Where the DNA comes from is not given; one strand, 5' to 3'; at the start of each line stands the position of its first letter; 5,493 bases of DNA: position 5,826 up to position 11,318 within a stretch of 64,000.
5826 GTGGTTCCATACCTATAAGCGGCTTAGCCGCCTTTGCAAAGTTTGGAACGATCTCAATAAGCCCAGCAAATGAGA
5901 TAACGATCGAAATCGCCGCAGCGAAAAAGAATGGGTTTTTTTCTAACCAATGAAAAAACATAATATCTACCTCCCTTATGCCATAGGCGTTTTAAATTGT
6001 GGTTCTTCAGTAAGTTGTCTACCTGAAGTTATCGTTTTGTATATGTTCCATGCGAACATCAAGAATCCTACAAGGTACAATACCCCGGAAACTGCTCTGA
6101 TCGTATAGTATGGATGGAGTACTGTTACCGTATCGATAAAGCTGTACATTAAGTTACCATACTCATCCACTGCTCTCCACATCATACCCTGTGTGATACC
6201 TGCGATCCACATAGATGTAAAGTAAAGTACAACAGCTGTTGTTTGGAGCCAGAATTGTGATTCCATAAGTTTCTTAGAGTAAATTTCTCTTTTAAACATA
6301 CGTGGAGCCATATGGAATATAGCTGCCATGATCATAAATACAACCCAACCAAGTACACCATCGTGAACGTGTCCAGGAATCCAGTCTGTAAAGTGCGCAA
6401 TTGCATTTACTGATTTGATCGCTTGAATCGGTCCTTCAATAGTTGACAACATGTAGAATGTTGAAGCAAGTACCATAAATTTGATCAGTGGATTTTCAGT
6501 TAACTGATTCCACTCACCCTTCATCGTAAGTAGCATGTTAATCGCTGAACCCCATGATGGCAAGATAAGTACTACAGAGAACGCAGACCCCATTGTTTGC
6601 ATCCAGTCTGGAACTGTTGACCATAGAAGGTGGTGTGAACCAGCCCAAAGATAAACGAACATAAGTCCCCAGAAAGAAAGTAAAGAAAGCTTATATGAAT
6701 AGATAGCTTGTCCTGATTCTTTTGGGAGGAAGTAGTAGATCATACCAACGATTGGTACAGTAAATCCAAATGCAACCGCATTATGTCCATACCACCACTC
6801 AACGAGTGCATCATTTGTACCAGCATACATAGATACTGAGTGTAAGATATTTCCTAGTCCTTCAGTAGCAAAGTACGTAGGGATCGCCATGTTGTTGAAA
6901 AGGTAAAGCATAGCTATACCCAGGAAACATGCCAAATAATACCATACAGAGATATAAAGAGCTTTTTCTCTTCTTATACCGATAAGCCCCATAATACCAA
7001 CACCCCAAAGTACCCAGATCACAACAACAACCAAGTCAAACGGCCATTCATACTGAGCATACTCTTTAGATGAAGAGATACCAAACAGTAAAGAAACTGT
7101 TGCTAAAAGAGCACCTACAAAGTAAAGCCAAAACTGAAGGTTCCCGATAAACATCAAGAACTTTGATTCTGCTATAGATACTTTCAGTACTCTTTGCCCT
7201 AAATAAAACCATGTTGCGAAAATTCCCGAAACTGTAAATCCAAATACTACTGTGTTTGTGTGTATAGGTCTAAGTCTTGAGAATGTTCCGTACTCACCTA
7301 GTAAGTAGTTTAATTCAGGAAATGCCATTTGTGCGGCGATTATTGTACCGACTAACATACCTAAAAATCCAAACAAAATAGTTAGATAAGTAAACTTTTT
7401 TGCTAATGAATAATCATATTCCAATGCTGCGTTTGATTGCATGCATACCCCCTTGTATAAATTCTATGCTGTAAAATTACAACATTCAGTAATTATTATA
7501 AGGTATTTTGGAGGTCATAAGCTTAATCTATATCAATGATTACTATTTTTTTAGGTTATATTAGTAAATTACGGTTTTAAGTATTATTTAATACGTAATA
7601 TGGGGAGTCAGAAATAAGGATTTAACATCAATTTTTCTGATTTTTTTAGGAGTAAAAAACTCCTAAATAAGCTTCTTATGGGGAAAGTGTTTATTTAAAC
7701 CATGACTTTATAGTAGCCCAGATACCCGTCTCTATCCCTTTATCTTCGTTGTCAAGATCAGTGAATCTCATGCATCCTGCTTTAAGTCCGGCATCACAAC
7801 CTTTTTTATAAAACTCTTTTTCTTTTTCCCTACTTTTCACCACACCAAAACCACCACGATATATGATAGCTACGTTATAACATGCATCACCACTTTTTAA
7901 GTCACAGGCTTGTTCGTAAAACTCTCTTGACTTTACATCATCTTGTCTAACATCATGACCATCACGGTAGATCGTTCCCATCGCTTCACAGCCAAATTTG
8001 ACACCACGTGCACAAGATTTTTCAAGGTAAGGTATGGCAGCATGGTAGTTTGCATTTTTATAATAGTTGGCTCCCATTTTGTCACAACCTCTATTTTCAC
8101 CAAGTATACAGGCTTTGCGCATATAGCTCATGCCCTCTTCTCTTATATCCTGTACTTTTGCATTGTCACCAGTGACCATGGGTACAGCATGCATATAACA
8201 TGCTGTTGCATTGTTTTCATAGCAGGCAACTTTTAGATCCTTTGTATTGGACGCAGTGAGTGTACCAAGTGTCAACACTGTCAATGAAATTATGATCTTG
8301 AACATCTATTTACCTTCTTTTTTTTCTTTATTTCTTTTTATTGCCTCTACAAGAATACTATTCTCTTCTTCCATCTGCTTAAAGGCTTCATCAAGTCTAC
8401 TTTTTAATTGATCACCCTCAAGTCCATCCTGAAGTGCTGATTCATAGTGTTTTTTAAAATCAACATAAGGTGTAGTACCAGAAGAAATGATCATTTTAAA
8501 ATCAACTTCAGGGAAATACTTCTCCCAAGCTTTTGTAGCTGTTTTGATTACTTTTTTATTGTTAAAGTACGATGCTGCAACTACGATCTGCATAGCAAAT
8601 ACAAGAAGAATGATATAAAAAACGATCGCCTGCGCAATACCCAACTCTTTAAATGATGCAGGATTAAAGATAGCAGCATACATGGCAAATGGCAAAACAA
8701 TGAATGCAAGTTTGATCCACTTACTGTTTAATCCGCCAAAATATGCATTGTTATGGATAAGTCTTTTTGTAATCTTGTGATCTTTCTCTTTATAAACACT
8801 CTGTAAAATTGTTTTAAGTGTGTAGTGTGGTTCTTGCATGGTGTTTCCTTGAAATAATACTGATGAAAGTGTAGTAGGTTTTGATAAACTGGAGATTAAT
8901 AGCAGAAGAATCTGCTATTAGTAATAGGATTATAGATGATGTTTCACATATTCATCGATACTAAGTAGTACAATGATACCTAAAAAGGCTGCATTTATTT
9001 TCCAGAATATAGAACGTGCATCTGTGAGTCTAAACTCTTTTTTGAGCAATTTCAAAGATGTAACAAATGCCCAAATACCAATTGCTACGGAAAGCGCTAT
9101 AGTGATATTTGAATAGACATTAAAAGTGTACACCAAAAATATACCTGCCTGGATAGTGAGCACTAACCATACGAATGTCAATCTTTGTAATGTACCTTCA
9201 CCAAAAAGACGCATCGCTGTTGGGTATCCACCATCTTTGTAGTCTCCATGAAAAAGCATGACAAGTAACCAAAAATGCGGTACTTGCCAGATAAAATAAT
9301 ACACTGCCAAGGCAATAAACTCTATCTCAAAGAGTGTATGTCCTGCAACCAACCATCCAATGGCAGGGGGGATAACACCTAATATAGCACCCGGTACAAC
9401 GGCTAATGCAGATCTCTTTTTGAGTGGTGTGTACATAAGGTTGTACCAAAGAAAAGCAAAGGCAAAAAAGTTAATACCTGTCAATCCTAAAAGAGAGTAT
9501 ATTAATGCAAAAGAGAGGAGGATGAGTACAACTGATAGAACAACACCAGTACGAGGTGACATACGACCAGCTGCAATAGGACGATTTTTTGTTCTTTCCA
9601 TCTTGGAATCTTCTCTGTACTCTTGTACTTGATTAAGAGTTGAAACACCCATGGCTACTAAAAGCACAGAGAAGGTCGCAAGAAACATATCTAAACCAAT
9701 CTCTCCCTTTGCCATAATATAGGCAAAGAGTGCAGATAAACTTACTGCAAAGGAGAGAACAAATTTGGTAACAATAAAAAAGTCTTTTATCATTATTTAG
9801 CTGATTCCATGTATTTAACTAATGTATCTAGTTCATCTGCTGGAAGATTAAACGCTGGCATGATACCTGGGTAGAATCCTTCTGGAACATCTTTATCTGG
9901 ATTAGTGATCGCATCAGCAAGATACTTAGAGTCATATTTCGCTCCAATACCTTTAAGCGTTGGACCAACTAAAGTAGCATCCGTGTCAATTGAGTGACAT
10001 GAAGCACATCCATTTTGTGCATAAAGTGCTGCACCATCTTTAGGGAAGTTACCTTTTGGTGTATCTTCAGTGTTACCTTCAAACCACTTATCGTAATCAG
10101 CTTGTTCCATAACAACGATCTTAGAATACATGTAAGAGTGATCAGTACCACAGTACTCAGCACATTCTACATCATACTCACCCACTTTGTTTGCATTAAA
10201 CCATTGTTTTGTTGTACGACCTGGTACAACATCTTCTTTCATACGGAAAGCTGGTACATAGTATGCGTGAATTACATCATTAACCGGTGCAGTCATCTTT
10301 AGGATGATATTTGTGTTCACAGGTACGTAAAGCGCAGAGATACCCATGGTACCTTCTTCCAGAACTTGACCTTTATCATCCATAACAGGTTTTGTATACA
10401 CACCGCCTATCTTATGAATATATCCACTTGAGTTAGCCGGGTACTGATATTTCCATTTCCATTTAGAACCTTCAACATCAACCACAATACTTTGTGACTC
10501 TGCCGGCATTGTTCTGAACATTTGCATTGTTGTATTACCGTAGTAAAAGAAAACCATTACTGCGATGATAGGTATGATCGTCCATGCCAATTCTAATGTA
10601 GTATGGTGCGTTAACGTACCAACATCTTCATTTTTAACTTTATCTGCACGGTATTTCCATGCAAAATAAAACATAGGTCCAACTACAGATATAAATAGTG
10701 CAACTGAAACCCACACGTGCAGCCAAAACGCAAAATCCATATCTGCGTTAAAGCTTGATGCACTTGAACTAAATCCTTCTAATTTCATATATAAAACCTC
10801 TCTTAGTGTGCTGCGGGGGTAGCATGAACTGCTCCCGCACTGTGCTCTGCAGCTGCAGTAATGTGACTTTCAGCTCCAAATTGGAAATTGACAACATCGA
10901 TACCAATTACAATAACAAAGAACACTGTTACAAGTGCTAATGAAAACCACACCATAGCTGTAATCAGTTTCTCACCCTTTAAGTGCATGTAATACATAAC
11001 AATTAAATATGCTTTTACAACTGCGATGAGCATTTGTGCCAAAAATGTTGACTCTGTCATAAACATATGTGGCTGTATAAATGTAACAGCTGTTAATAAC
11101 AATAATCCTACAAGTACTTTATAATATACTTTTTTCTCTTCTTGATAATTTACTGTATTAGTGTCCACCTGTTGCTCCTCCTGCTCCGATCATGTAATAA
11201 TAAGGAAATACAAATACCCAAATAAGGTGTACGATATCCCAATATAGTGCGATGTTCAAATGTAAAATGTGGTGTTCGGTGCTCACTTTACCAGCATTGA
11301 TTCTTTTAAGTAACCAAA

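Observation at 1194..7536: Matching FNR-like boxes at -41.5 before hemN and ccoN: candidate low-oxygen Crp/Fnr regulon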

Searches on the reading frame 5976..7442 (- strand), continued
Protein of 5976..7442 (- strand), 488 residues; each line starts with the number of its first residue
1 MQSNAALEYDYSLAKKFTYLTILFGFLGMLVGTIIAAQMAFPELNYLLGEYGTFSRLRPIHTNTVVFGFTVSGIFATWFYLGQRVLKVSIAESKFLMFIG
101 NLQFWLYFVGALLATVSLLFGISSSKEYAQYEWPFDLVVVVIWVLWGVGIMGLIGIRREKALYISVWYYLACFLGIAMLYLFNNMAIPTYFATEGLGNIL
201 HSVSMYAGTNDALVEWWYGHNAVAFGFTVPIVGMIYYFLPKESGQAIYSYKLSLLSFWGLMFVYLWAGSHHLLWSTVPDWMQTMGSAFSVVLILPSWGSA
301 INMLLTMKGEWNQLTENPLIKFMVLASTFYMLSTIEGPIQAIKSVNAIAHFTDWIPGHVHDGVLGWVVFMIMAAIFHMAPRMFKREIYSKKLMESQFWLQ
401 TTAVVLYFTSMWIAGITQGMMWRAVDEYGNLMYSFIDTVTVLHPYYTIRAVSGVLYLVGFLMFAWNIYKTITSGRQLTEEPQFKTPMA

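Call 43: find_encoding_contigs(protein=P0114, flank=6000, max_places=2)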
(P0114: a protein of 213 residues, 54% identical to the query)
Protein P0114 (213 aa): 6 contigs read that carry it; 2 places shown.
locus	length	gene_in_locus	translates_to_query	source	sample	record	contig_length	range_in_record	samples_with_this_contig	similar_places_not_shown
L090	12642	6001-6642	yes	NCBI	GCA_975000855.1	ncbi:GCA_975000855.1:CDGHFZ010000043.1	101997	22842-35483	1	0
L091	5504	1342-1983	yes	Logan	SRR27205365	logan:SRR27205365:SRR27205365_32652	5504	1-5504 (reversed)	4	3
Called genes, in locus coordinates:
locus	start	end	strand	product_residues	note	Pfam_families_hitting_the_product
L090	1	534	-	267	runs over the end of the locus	PF05099:TerB, PF00226:DnaJ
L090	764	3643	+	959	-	PF14827:dCache_3, PF00989:PAS (weak), PF13426:PAS_9, PF08448:PAS_4, PF00989:PAS (weak), PF08447:PAS_3 (weak), PF13426:PAS_9, PF02518:HATPase_c, +3 more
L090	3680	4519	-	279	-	-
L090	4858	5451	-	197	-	PF02663:FmdE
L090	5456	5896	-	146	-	PF01814:Hemerythrin (weak)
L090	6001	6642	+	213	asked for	PF00027:cNMP_binding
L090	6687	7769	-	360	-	PF00768:Peptidase_S11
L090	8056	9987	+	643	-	PF12796:Ank_2, PF13857:Ank_5 (faint), PF00023:Ank (faint), PF13606:Ank_3 (faint), PF13637:Ank_4 (weak), PF12796:Ank_2, PF13637:Ank_4 (weak), PF12796:Ank_2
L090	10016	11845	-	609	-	PF00512:HisKA, PF02518:HATPase_c (weak), PF14501:HATPase_c_5 (weak)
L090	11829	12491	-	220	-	PF00072:Response_reg, PF00486:Trans_reg_C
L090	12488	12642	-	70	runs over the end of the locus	-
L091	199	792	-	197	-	PF02663:FmdE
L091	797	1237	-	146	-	PF01814:Hemerythrin (weak)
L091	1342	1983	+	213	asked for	PF00027:cNMP_binding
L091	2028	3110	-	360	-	PF00768:Peptidase_S11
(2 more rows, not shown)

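Call 44: list_cluster_members(proteins=[P0029, P0053, P0058, P0065, P0068, P0075, P0084, P0057, P0069, P0066])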
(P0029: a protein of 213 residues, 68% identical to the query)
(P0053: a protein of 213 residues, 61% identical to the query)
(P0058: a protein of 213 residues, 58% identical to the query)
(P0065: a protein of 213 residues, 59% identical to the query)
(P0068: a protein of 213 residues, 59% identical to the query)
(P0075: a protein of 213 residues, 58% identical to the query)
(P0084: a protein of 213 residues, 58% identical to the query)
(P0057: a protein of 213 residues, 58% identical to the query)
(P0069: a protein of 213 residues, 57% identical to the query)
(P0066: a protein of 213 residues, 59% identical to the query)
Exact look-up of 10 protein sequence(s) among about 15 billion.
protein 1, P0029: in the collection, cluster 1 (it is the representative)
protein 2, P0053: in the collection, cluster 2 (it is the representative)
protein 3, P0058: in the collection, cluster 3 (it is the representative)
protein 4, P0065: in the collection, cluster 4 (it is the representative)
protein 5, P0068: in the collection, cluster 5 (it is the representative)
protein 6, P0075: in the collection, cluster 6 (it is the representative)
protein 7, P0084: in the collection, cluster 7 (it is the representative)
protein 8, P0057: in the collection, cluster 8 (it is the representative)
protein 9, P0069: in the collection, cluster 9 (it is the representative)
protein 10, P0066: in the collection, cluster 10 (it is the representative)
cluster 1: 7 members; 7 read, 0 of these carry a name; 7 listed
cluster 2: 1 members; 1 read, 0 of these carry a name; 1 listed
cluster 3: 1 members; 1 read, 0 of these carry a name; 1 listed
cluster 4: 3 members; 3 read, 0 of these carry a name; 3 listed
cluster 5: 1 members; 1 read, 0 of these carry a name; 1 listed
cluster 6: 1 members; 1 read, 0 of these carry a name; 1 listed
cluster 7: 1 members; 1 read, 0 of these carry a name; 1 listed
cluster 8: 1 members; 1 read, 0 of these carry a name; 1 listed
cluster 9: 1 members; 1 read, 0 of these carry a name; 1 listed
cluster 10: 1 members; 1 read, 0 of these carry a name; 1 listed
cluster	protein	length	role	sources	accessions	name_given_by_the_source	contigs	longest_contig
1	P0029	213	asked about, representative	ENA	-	-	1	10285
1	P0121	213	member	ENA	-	-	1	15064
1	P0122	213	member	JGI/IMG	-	-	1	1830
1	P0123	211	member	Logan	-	-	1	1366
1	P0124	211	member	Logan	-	-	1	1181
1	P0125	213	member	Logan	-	-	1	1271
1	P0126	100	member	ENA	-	-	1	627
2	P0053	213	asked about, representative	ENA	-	-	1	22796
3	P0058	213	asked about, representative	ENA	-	-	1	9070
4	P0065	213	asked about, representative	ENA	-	-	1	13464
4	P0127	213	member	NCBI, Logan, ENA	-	-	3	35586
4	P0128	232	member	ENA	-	-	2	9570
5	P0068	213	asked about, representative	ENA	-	-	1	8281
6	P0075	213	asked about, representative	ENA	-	-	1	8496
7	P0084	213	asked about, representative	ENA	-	-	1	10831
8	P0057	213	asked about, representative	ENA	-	-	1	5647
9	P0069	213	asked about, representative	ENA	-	-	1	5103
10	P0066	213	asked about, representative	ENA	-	-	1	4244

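Call 62: find_encoding_contigs(protein=P0053, flank=8000, max_places=2)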
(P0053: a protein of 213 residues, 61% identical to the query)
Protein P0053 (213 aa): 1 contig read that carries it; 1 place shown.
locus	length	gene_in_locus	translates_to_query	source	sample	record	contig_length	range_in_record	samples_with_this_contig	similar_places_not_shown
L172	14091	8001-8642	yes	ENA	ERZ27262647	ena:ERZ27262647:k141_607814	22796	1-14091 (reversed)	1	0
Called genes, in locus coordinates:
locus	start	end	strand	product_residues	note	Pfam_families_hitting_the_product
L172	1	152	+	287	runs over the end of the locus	PF02511:Thy1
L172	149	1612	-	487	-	PF02955:GSH-S_ATP (weak), PF08443:RimK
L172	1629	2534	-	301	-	PF14397:ATPgrasp_ST (weak), PF02655:ATP-grasp_3 (weak), PF08443:RimK, PF07478:Dala_Dala_lig_C (faint), PF02955:GSH-S_ATP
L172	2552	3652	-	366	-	PF01546:Peptidase_M20, PF07687:M20_dimer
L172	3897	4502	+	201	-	PF03602:Cons_hypoth95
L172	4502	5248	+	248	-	PF01936:NYN, PF12872:OST-HTH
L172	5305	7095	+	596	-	PF00092:VWA, PF13519:VWA_2, PF13768:VWA_3 (weak)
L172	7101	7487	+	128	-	PF02537:CRCB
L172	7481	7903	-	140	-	-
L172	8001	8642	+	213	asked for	PF00027:cNMP_binding, PF13545:HTH_Crp_2 (weak)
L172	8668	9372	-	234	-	-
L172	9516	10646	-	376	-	PF13776:DUF4172, PF02661:Fic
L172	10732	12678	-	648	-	PF16177:ACAS_N, PF00501:AMP-binding, PF13193:AMP-binding_C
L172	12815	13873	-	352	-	PF00926:DHBP_synthase, PF00925:GTP_cyclohydro2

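Call 78: search_protein_families(library=ncbifam, proteins=[L066:5582-6223:-], max_evalue=0.001)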
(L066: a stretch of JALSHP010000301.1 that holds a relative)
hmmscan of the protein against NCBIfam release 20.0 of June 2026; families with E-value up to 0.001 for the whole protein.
L066:5582-6223:- (213 aa): 8 families
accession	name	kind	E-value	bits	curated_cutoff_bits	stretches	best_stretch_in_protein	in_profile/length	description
NF007707.0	PRK10402.1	subfamily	2.8e-13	50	180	1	21-201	25-205/226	transcriptional regulator YeiL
NF006901.0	PRK09392.1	equivalog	1.1e-11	44.6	211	1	4-194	7-202/236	transcriptional activator FtrB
NF008732.0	PRK11753.1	equivalog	1.6e-10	40.8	266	1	19-196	15-202/214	cAMP-activated global transcriptional regulator CRP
TIGR03896.1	cyc_nuc_ocin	subfamily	7e-08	32.2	161.05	1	9-131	143-264/317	bacteriocin-type transport-associated protein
NF050815.1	TransActFtrBCaul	equivalog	2.6e-07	30.2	300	1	3-189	8-199/251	transcriptional activator FtrB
NF008365.0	PRK11161.1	subfamily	4.2e-05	22.9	228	0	7-201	26-230/250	fumarate/nitrate reduction transcriptional regulator Fnr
NF041163.2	encap_f2b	equivalog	0.00019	20.7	400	1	4-129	71-197/450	family 2B encapsulin nanocompartment shell protein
TIGR03697.1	NtcA_cyano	equivalog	0.00038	20.3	244.95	0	38-156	4-123/193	global nitrogen regulator NtcA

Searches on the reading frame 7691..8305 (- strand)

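Call 6: search_protein_families(library=ncbifam, proteins=[window:7691-8305:-])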
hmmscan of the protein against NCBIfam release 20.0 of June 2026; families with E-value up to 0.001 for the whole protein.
window:7691-8305:- (204 aa): 0 families

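Call 8: search_protein_families(library=pfam, proteins=[window:7691-8305:-], max_evalue=0.01)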
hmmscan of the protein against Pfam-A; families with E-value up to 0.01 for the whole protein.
window:7691-8305:- (204 aa): 1 family
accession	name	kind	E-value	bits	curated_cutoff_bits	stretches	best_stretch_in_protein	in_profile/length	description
PF08238.18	Sel1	-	1.2e-12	48.3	30.7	1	107-137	5-35/36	Sel1 repeat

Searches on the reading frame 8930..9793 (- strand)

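Call 7: search_protein_families(library=ncbifam, proteins=[window:8930-9793:-])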
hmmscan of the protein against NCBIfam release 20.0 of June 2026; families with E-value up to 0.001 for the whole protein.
window:8930-9793:- (287 aa): 12 families
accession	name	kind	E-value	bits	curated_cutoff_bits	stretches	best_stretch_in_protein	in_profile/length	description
TIGR01473.1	cyoE_ctaB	equivalog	1.6e-46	159.3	210.3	1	3-279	1-279/281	heme o synthase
NF003349.0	PRK04375.1-2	equivalog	4.2e-32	111.6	246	1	20-284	43-313/318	heme o synthase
NF003348.0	PRK04375.1-1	equivalog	5.2e-27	95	285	1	1-284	2-286/292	heme o synthase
NF008977.0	PRK12324.1-2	equivalog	2.4e-09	37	234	1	17-131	20-132/297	decaprenyl-phosphate phosphoribosyltransferase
TIGR01474.1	ubiA_proteo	equivalog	1.7e-07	31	275.45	1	20-253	22-254/282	4-hydroxybenzoate octaprenyltransferase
NF009523.0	PRK12884.1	equivalog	2.2e-07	30.3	269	1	6-278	8-274/279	prenyltransferase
NF006088.0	PRK08238.1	equivalog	2.5e-07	29.7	351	1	18-130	211-321/482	UbiA family prenyltransferase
NF009514.0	PRK12873.1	equivalog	6.8e-07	28.9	246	1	45-103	58-116/297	4-hydroxybenzoate polyprenyltransferase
NF009524.0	PRK12886.1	equivalog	3.8e-06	26.5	387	1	52-278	60-279/291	prenyltransferase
NF008978.0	PRK12324.1-4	equivalog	6.1e-06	25.4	207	1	27-126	60-159/322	decaprenyl-phosphate phosphoribosyltransferase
TIGR01475.1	ubiA_other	subfamily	2e-05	24.2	180.8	1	9-280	14-277/282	UbiA-like polyprenyltransferase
NF009521.0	PRK12882.1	equivalog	0.00095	18.5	296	1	5-107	8-110/280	geranylgeranylglycerol-phosphate geranylgeranyltransferase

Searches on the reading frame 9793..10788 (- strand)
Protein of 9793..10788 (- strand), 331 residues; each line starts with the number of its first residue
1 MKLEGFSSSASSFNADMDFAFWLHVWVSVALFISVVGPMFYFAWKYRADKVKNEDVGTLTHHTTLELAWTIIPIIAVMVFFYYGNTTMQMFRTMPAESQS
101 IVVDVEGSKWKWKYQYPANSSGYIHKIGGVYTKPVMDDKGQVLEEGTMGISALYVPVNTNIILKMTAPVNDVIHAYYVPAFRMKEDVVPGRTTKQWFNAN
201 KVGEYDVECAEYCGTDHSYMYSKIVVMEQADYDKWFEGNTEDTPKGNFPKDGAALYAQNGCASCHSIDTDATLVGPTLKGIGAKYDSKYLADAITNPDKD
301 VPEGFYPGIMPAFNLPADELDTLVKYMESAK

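Call 7: search_protein_families(library=ncbifam, proteins=[window:9793-10788:-])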
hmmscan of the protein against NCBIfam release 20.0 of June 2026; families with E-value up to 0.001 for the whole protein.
window:9793-10788:- (331 aa): 12 families
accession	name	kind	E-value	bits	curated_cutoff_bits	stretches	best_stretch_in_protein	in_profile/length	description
TIGR02866.1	CoxB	equivalog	2.5e-53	180.6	147.7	1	12-237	4-202/202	cytochrome c oxidase subunit II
NF050117.1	aa3_CtaC_Actin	exception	4.6e-41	140.7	250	1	12-236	31-242/244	aa3-type cytochrome oxidase subunit II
TIGR01433.1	CyoA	equivalog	8.4e-21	74.4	266.2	2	146-236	134-222/226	ubiquinol oxidase subunit II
TIGR01432.1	QOXA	equivalog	1.2e-15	57.5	240.95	2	32-127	43-142/227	cytochrome aa3 quinol oxidase subunit II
NF007816.0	PRK10525.1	equivalog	2e-14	53.5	511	2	144-238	144-237/318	cytochrome o ubiquinol oxidase subunit II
TIGR02603.1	CxxCH_TIGR02603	domain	2.7e-08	33.9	68.15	1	251-305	5-58/134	putative heme-binding domain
NF045773.1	cytochro_C550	exception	4.6e-07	29.8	125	1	237-327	39-116/118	cytochrome c550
NF045774.1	cytochro_C551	exception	6.4e-07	29.3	118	1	249-324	39-103/110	cytochrome c551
TIGR04485.1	thiosulf_SoxX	equivalog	2.2e-06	28.3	61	1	260-328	4-76/78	sulfur oxidation c-type cytochrome SoxX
TIGR04246.1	nitrous_NosZ_Gp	equivalog_domain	2.7e-05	22.7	625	1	169-226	519-576/578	Sec-dependent nitrous-oxide reductase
NF050122.1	bc1_QcrC_actin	exception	0.00086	18.7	200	0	249-283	41-74/253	cytochrome bc1 complex diheme cytochrome c subunit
TIGR04244.1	nitrous_NosZ_RR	equivalog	0.00094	17.8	625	0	161-226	561-626/627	TAT-dependent nitrous-oxide reductase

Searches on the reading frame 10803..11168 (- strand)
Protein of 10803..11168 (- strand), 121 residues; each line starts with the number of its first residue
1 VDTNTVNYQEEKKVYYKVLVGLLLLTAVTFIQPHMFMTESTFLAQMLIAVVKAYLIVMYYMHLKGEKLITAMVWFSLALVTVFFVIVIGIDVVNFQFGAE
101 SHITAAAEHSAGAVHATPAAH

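Call 7: search_protein_families(library=ncbifam, proteins=[window:10803-11168:-])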
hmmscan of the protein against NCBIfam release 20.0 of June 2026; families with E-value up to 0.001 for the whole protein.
window:10803-11168:- (121 aa): 1 family
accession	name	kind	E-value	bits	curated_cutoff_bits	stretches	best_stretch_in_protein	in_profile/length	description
TIGR02229.1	caa3_sub_IV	subfamily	2.5e-09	37.8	37.25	1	12-89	7-87/92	caa(3)-type oxidase, subunit IV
